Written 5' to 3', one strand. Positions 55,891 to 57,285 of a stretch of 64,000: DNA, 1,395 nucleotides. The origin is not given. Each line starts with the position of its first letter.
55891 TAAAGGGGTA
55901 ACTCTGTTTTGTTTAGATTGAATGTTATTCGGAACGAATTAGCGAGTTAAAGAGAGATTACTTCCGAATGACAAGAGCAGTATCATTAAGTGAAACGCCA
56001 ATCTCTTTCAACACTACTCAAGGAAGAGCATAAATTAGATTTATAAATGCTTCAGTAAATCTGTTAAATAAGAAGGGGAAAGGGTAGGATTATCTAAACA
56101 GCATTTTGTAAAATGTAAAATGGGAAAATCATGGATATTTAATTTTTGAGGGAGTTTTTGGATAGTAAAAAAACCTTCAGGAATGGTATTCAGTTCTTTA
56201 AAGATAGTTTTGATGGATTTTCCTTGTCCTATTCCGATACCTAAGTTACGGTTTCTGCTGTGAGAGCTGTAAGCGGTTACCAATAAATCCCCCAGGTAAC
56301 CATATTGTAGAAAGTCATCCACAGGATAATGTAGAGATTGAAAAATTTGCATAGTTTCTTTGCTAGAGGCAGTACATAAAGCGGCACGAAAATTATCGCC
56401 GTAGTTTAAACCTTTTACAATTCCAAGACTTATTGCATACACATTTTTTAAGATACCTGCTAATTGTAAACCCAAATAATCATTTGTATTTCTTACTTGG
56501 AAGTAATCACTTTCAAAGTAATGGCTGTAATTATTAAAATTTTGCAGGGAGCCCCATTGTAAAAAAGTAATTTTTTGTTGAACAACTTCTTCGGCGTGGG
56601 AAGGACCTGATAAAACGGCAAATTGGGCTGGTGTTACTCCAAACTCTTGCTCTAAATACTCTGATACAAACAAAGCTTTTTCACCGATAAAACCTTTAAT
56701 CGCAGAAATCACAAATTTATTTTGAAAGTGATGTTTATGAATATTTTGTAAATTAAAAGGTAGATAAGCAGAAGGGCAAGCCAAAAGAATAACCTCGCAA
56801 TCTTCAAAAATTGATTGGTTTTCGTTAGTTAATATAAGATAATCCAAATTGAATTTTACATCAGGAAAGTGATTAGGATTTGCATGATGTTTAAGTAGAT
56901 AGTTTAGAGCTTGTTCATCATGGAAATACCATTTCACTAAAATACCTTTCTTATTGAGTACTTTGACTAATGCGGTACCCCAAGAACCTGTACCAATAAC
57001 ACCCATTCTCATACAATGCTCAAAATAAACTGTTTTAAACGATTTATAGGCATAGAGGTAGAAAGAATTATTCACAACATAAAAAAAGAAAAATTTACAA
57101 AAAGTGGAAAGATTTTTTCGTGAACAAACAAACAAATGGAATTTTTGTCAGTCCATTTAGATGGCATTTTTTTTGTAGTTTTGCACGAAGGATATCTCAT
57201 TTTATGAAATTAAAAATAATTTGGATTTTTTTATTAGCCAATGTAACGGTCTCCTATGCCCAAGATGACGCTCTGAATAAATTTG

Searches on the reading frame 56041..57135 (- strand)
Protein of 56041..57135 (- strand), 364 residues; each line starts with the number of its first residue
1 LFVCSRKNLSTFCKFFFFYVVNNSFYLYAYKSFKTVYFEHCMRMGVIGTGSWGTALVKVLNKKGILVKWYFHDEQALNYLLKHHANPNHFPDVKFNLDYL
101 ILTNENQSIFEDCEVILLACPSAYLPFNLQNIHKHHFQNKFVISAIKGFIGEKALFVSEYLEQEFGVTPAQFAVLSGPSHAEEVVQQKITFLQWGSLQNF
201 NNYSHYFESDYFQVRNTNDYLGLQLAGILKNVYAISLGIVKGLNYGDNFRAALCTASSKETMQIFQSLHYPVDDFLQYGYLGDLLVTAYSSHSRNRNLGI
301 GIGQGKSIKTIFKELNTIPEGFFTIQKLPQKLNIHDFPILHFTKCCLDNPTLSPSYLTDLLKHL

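Call 27: search_protein_families(library=pfam, proteins=[window:56041-57135:-], max_evalue=0.001)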
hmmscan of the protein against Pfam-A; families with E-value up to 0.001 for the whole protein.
window:56041-57135:- (364 aa): 4 families
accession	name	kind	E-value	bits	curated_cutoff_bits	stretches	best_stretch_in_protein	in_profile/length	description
PF07479.19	NAD_Gly3P_dh_C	-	2.2e-32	112.6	25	1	219-341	1-125/142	NAD-dependent glycerol-3-phosphate dehydrogenase C-terminus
PF01210.29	NAD_Gly3P_dh_N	-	1e-30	107.2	23.1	1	44-192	2-148/158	NAD-dependent glycerol-3-phosphate dehydrogenase N-terminus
PF20618.3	GPD_NAD_C_bact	-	1.4e-11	45.2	27.6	1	280-333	2-53/66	Bacterial GPD, NAD-dependent C-terminal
PF03807.23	F420_oxidored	-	3.7e-07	31.1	21.6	1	44-146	2-92/94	NADP oxidoreductase coenzyme F420-dependent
